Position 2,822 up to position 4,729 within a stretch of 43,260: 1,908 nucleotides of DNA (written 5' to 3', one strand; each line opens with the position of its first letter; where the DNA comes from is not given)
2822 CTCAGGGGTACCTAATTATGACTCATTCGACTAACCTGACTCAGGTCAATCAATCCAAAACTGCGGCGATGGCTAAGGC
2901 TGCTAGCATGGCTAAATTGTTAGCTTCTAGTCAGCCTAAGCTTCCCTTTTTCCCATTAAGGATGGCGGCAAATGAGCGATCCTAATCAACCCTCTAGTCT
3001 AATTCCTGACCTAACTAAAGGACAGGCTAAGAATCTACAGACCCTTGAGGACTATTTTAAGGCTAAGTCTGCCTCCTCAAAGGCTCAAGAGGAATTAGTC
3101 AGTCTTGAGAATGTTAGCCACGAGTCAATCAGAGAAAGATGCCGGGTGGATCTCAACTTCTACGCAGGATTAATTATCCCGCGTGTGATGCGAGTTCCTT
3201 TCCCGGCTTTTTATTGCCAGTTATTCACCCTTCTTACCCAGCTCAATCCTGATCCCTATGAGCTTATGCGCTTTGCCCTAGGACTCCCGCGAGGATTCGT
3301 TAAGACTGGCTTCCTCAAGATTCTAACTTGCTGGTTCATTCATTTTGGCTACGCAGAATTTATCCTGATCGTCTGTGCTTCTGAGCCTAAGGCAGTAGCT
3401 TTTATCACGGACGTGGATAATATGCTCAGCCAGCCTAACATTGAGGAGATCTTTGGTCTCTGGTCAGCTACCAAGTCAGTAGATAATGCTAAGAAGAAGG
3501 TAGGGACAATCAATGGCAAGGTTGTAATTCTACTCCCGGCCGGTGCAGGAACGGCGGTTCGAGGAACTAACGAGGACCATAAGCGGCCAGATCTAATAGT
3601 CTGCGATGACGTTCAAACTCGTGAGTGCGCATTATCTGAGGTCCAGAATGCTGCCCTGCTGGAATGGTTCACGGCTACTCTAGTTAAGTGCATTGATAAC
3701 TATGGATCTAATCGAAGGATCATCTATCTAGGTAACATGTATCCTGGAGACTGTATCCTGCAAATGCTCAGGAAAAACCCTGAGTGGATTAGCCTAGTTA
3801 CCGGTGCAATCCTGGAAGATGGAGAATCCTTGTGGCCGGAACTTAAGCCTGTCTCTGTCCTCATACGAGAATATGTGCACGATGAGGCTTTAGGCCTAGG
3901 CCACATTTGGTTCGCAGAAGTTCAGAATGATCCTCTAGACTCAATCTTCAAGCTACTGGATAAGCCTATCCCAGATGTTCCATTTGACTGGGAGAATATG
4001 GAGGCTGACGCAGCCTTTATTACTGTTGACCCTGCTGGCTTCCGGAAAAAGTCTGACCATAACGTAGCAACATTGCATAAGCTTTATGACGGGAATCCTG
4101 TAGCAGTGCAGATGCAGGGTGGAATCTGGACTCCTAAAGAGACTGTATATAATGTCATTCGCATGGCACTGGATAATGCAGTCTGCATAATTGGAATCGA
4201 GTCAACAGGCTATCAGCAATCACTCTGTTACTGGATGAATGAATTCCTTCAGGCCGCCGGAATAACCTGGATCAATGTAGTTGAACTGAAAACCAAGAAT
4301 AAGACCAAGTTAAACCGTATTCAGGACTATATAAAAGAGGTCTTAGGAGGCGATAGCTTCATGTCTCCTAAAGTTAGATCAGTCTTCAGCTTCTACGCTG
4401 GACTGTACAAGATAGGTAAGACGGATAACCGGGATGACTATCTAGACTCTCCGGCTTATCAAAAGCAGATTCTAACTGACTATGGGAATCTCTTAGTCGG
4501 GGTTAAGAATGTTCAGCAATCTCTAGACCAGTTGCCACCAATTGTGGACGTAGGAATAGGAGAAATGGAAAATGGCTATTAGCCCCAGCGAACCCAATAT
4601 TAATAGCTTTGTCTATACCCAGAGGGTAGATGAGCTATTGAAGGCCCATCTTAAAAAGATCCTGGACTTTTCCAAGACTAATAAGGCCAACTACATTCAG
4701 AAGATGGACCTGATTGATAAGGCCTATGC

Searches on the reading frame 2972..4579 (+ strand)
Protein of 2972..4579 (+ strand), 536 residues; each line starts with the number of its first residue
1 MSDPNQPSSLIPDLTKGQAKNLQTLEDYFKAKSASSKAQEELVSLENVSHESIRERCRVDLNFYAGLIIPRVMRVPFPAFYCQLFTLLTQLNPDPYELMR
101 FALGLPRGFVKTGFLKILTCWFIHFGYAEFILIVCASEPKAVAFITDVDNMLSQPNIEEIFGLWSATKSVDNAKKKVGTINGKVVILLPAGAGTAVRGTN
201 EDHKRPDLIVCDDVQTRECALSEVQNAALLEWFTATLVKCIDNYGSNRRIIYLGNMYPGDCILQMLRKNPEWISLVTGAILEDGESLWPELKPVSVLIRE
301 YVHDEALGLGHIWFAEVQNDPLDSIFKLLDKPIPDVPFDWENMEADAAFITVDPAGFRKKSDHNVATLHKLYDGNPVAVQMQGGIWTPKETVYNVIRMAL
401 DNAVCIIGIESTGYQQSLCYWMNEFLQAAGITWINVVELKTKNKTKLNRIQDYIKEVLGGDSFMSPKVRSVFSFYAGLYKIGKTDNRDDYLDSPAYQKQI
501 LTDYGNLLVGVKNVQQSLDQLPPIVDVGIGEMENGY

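Call 38: find_related_loci(query=window:2972-4579:+, collection=viral_contigs, flank=5000)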
Query window:2972-4579:+ (536 aa) in viral_contigs; peptide patterns used: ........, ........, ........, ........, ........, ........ (x = any residue, [..] = any of these).
9 stretches matched a pattern; 1 encode a relative of the query (tblastn E <= 1e-3); 1 distinct loci.
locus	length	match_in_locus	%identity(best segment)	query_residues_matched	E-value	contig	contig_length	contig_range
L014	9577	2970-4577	100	1-536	0e+0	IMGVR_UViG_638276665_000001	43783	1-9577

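Call 40: find_homologous_proteins(query=window:2972-4579:+, max_evalue=1e-30)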
Query window:2972-4579:+ (536 aa): 251 proteins with E <= 1e-30 among 8000 candidates; the best 120 are listed.
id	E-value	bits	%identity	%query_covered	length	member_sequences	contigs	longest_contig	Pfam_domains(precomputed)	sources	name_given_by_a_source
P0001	0.0e+0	1237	100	100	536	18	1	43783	-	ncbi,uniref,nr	ncbi:p07 [Pseudomonas phage PaP2]|uniref:putative head assembly cofactor n=1 Tax=Pseudomonas phage P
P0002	4.6e-220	750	62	98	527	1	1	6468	-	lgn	-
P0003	1.5e-213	728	61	95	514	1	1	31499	-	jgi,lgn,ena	-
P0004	8.9e-211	719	64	92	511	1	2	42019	-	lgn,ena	-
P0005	3.7e-209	714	61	93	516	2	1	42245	-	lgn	-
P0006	1.6e-207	708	59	95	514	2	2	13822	-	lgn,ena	-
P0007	2.2e-207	708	59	95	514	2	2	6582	-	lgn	-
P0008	6.7e-207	706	63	93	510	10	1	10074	-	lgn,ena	-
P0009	1.7e-206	705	59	95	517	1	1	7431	-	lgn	-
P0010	3.7e-206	704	61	93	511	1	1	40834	-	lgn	-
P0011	4.1e-206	704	60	95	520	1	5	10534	-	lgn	-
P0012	4.7e-206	704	60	95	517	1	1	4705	-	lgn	-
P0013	5.8e-205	700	58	96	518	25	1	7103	-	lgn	-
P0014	9.8e-205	699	59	95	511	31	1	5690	-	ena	-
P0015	3.0e-203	694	63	92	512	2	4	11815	-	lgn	-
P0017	1.8e-202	692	58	95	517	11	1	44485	-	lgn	-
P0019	6.3e-200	683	60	90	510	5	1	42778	-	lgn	-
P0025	2.1e-196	672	58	94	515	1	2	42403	-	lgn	-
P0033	1.3e-189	649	58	92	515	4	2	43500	-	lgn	-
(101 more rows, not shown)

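Call 41: find_encoding_contigs(protein=P0004, flank=6000, max_places=1)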
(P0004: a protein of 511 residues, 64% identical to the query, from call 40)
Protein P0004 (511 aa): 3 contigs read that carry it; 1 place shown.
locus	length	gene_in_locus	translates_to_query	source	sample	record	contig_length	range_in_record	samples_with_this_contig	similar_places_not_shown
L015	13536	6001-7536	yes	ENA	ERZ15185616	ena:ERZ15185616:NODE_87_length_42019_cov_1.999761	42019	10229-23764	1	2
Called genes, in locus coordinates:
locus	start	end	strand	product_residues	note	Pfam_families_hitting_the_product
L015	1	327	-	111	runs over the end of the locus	-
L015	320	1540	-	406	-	-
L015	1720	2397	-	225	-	-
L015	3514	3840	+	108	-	-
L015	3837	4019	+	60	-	-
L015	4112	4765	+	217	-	-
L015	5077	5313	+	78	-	-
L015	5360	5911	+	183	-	-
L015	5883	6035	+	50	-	-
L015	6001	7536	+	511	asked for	-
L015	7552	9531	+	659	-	PF23899:SU10_portal (weak)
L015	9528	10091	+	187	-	PF21448:DNMK (weak)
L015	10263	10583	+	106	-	-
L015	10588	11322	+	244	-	-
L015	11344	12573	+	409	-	PF17236:SU10_MCP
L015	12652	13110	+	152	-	-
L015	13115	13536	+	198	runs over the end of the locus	-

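Call 42: find_encoding_contigs(protein=P0005, flank=6000, max_places=1)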
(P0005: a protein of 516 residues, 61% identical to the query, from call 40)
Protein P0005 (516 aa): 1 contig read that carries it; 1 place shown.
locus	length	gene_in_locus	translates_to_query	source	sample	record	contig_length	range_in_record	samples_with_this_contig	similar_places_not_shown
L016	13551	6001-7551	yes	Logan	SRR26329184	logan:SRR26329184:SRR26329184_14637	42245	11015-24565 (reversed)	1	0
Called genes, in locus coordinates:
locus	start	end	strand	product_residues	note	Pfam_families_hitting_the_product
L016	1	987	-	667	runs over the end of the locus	PF13245:AAA_19, PF13604:AAA_30, PF13538:UvrD_C_2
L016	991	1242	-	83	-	-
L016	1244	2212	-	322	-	-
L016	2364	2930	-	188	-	-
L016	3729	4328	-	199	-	-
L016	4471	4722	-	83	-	-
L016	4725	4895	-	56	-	-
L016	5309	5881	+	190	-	-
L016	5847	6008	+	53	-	-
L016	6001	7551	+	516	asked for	-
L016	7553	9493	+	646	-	-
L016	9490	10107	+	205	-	-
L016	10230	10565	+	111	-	-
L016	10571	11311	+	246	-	-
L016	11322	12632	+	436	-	PF17236:SU10_MCP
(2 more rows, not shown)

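Call 43: find_encoding_contigs(protein=P0010, flank=6000, max_places=1)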
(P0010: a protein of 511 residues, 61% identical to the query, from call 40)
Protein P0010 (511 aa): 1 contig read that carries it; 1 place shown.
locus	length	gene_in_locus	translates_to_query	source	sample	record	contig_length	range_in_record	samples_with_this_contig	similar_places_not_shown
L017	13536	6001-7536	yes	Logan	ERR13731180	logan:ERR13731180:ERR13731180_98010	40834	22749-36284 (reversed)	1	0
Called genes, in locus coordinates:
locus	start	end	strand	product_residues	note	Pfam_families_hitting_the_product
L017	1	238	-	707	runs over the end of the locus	PF13245:AAA_19, PF13604:AAA_30, PF13538:UvrD_C_2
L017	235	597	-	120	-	-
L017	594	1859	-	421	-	-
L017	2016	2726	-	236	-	-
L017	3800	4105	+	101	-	-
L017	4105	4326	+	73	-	-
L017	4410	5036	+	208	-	-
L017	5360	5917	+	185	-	-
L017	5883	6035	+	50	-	-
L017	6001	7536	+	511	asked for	-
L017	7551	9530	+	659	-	-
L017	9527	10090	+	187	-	PF21448:DNMK (faint)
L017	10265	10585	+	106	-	-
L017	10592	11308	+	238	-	-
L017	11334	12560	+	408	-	PF17236:SU10_MCP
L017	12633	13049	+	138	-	-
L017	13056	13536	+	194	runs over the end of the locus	-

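Call 48: find_encoding_contigs(protein=P0019, flank=6000, max_places=1)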
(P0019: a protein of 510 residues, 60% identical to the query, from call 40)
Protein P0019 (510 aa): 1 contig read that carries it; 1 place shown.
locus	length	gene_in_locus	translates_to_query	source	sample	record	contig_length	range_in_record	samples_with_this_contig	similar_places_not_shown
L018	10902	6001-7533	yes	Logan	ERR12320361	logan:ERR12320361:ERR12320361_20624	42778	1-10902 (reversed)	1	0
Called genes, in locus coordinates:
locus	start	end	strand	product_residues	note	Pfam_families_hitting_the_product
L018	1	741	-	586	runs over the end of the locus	PF00580:UvrD-helicase (faint), PF13245:AAA_19, PF13604:AAA_30, PF01443:Viral_helicase1 (faint), PF13538:UvrD_C_2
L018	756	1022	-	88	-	-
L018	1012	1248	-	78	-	-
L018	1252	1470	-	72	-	-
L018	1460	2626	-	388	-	-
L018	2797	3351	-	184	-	-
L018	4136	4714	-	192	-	-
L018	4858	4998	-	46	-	-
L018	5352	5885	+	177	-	-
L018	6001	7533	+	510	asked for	-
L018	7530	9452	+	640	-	PF23899:SU10_portal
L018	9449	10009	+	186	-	PF13238:AAA_18 (weak), PF21448:DNMK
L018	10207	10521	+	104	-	-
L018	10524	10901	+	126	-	?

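Call 49: find_encoding_contigs(protein=P0025, flank=6000, max_places=1)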
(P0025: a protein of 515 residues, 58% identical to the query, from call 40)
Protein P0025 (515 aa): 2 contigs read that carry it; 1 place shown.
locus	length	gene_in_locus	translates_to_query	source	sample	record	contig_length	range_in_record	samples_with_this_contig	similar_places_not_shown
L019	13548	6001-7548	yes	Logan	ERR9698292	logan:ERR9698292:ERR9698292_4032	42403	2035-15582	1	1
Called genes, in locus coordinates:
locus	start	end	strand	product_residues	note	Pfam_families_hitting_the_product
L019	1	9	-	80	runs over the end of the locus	-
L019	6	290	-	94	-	-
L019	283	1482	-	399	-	-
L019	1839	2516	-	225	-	-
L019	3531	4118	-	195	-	-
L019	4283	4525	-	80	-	-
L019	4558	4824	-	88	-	-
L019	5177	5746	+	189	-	-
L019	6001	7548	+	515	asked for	-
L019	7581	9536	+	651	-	PF23899:SU10_portal (weak)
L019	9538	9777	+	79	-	PF11753:DUF3310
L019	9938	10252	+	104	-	-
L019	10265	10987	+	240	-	-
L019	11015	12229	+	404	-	PF17236:SU10_MCP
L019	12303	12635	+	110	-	-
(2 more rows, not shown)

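Call 50: find_encoding_contigs(protein=P0017, flank=6000, max_places=1)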
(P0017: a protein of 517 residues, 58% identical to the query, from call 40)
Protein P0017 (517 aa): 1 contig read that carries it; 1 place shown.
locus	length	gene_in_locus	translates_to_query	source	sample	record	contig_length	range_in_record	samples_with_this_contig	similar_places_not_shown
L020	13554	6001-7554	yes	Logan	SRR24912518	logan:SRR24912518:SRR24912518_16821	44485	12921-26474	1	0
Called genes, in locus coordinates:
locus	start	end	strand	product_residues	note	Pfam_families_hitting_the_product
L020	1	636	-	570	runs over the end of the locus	PF02689:Herpes_Helicase (faint), PF00580:UvrD-helicase (weak), PF13245:AAA_19, PF13604:AAA_30, PF01443:Viral_helicase1 (weak), PF13538:UvrD_C_2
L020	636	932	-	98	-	-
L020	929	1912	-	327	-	-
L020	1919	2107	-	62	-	-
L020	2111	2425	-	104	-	-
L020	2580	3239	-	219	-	-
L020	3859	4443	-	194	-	-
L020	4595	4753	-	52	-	-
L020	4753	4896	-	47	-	-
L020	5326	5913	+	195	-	-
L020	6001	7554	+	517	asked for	-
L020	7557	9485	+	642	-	PF23899:SU10_portal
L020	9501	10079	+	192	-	PF21448:DNMK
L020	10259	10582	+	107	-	-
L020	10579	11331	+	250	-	-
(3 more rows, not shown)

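Call 51: find_encoding_contigs(protein=P0033, flank=6000, max_places=1)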
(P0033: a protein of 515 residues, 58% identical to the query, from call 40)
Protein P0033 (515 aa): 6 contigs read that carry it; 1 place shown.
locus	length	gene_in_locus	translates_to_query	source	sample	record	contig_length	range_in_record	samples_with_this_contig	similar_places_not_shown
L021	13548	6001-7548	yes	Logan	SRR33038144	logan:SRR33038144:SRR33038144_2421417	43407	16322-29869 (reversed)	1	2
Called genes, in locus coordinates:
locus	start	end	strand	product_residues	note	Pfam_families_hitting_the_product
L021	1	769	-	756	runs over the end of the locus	PF13245:AAA_19, PF13604:AAA_30, PF01443:Viral_helicase1 (weak), PF13538:UvrD_C_2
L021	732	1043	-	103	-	-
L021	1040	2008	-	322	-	-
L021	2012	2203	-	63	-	-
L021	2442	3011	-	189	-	-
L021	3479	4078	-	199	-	-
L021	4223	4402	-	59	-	-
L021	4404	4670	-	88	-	-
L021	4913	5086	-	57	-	-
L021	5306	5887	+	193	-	-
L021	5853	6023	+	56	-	-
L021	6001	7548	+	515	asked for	-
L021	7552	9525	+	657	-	PF23899:SU10_portal (weak)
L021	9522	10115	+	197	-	PF21448:DNMK (faint)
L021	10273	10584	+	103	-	-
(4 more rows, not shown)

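Call 57: find_related_loci(query=A1, collection=metagenome_contigs, flank=5000)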
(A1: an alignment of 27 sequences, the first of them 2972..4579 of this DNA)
Query A1 (536 aa) in metagenome_contigs; peptide patterns used: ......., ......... (x = any residue, [..] = any of these).
283 stretches matched a pattern; 159 encode a relative of the query (tblastn E <= 1e-3); the best 80 are kept; 80 distinct loci.
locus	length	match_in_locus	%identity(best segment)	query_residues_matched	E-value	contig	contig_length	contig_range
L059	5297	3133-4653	61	24-530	0e+0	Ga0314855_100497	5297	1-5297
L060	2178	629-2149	59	21-527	0e+0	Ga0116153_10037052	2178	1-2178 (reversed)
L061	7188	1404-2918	58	27-530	0e+0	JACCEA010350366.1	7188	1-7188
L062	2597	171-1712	57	18-530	0e+0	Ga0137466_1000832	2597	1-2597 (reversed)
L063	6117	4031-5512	58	37-530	0e+0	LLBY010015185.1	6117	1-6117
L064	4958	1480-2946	55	51-532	0e+0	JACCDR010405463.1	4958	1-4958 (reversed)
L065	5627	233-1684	55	48-530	0e+0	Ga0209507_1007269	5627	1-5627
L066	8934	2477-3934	56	47-530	0e+0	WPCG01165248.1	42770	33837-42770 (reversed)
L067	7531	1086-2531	54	51-530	6e-175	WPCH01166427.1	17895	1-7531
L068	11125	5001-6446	54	51-530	6e-175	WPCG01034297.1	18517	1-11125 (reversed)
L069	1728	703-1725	60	53-392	7e-150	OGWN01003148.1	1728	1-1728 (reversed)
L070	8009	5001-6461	42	31-518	3e-127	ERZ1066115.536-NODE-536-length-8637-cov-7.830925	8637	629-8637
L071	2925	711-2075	45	56-508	5e-132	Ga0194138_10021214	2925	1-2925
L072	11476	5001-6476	43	36-526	6e-126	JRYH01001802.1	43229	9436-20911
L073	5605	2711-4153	43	47-525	2e-126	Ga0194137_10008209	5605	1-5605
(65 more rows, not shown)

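Call 75: search_dna_similar(query=window:2972-4579:+, collection=phages, mode=protein, max_rows=60, max_evalue=1e-20)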
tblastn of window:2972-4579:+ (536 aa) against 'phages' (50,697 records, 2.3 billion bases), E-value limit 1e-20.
Records with a match: 19; places in all: 19; records where one place covers at least 80% of the query: 18.
Best place of each record, by identity: >=99% 10; 95-99% 5; <60% 4.
By first word of the organism name: Pseudomonas 15; Polaromonas 1; EBPR 1; Aeromonas 1; Desulfofustis 1.
By host as written in the record: Pseudomonas aeruginosa 11; - 4; Psuedomonas aeruginosa 1; Pseudomonas sp. 1; Polaromonas sp. 1; Aeromonas dhakensis 1.
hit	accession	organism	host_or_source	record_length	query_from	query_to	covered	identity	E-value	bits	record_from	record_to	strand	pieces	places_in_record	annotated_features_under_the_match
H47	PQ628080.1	Pseudomonas phage Neko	Pseudomonas aeruginosa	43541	1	536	100%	99.8%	0e+0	1108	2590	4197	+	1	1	terminase large subunit | hypothetical protein | portal protein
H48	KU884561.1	Pseudomonas phage PaMx33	Pseudomonas aeruginosa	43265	1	536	100%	99.8%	0e+0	1108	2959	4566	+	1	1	putative large terminase | hypothetical protein | putative portal protein | ribosome_binding_site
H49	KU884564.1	Pseudomonas phage PaMx43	Pseudomonas aeruginosa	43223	1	536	100%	99.8%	0e+0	1108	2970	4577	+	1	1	putative large terminase | hypothetical protein | putative portal protein | ribosome_binding_site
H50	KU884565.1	Pseudomonas phage PaMx46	Pseudomonas aeruginosa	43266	1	536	100%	99.8%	0e+0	1108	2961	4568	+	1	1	putative large terminase | hypothetical protein | putative portal protein | ribosome_binding_site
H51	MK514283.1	Pseudomonas phage vB_PaeP_TF17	Psuedomonas aeruginosa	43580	1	536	100%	99.8%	0e+0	1108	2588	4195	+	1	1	putative large terminase | hypothetical protein | putative portal protein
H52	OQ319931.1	Pseudomonas phage 20Aug470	Pseudomonas aeruginosa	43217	1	536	100%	99.6%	0e+0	1107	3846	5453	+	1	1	terminase large subunit | hypothetical protein | portal protein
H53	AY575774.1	Pseudomonas phage PaP2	-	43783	1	536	100%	99.6%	0e+0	1105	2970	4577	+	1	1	orf7: p07 | orf6: p06 | orf8: p08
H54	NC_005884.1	Pseudomonas phage PaP2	Pseudomonas aeruginosa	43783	1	536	100%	99.6%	0e+0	1105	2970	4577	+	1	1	putative head assembly cofactor | hypothetical protein | portal protein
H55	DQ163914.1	Pseudomonas phage 119X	-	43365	1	536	100%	99.4%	0e+0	1105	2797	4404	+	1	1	record has no annotation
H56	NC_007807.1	Pseudomonas phage 119X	Pseudomonas aeruginosa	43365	1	536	100%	99.4%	0e+0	1105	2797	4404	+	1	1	119X_gp07: hypothetical protein | 119X_gp06: hypothetical protein | 119X_gp08: portal protein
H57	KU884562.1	Pseudomonas phage PaMx35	Pseudomonas aeruginosa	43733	1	536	100%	98.1%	0e+0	1087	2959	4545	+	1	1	putative large terminase | hypothetical protein | putative portal protein | ribosome_binding_site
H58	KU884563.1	Pseudomonas phage PaMx41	Pseudomonas aeruginosa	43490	1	536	100%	98.1%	0e+0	1087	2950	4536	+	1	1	putative large terminase | hypothetical protein | putative portal protein | ribosome_binding_site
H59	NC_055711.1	Pseudomonas phage PaMx41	Pseudomonas aeruginosa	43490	1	536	100%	98.1%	0e+0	1087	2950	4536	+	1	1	putative large terminase | hypothetical protein | portal protein | ribosome_binding_site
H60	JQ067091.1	Pseudomonas phage PaMx32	Pseudomonas aeruginosa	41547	1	536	100%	97.9%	0e+0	1084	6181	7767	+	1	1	record has no annotation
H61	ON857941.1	Pseudomonas phage vB_PaeP_FBPa48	Pseudomonas sp.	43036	1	536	100%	97.8%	0e+0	1084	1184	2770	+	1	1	terminase large subunit | hypothetical protein (x2)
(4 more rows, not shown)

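Call 77: search_solved_structures(query=A1, max_evalue=1)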
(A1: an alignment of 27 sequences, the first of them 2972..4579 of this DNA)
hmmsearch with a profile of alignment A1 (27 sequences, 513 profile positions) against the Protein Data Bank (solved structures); distinct sequences matched with E-value up to 1: 7.
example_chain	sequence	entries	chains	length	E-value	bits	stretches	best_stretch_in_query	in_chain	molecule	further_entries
3p4x_A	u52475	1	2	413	0.19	13.4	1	83-199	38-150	reverse gyrase helicase-like domain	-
3oiy_A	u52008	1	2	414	0.19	13.4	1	83-199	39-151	reverse gyrase helicase domain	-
3p4y_A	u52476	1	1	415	0.19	13.4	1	83-199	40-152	reverse gyrase helicase domain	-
3uc9_A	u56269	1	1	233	0.38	12.5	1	98-156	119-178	Increased recombination centers protein 6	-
7fse_A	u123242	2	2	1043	0.78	11.4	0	83-199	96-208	Reverse gyrase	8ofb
4ddt_A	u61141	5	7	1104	0.83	11.3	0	83-199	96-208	Reverse gyrase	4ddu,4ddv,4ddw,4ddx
7fsf_A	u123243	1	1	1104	0.83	11.3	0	83-199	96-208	Reverse gyrase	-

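Call 78: search_protein_families(library=phrogs, proteins=[window:2972-4579:+], max_evalue=0.001)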
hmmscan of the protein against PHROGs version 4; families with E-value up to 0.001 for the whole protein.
window:2972-4579:+ (536 aa): 2 families
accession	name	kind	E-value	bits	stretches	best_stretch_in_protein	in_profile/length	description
phrog_38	-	head and packaging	7.4e-63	214.4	1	21-513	240-715/760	terminase large subunit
phrog_5573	-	head and packaging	4.3e-05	24.1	1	271-495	11-228/250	terminase large subunit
